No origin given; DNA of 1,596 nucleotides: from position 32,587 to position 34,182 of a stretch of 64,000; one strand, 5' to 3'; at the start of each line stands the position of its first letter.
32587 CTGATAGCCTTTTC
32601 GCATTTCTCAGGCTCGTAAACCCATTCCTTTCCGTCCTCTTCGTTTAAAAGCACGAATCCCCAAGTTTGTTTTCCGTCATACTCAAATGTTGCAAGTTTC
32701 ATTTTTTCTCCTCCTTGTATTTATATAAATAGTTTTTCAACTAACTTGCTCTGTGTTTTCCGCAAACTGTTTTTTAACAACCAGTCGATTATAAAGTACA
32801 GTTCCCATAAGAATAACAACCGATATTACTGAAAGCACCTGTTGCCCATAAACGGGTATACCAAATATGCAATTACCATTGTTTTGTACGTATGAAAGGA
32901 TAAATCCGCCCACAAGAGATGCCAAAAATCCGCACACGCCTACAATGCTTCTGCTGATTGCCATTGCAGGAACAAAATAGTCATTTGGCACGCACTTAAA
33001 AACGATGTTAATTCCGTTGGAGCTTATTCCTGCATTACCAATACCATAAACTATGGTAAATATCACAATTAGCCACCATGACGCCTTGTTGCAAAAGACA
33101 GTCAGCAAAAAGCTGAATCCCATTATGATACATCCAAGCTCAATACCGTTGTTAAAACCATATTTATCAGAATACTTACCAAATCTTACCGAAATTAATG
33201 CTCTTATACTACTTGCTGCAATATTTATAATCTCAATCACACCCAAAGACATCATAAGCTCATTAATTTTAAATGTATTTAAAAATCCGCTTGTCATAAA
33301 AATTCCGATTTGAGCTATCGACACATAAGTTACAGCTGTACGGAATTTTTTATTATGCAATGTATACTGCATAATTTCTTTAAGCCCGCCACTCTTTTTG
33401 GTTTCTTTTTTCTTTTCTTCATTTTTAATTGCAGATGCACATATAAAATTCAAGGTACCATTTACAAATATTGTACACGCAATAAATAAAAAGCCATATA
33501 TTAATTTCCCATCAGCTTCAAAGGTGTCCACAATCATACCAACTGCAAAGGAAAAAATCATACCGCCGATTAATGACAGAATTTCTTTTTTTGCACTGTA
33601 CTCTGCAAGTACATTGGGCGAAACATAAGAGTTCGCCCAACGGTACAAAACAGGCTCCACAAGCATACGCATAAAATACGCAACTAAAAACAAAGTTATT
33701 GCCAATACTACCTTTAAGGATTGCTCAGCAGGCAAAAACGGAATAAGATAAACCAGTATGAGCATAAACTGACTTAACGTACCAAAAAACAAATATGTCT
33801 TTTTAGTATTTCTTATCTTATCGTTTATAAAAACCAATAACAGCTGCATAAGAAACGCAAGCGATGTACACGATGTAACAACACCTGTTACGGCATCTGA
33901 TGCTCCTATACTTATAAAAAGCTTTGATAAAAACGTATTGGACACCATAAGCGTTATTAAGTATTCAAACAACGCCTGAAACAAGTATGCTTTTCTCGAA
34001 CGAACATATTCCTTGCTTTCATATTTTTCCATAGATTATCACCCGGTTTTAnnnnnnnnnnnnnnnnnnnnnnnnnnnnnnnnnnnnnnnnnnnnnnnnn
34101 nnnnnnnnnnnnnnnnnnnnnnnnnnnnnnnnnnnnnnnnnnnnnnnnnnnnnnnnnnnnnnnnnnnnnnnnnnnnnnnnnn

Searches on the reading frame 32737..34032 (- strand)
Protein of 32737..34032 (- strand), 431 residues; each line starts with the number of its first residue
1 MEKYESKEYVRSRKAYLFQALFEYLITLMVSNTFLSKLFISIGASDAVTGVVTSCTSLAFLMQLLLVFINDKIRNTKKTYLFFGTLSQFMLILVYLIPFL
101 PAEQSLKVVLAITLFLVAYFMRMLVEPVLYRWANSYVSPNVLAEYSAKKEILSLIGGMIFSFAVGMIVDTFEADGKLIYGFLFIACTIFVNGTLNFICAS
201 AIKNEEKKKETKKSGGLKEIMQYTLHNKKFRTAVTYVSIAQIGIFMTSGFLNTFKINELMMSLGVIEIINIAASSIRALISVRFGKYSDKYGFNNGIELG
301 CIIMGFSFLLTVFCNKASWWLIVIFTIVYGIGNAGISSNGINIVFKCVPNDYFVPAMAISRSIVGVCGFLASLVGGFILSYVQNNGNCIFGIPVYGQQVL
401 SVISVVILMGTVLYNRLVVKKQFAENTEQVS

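Call 9: search_protein_families(library=pfam, proteins=[window:32737-34032:-], max_evalue=0.001)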
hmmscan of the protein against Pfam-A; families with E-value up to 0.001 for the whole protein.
window:32737-34032:- (431 aa): 1 family
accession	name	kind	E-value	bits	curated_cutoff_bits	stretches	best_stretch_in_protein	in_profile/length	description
PF07690.21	MFS_1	-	1.3e-17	64.2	33.4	2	26-292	10-266/347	Major Facilitator Superfamily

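Call 74: search_protein_families(library=ncbifam, proteins=[window:32737-34032:-], max_evalue=0.00001)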
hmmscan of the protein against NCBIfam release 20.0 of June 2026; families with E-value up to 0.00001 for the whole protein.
window:32737-34032:- (431 aa): 0 families
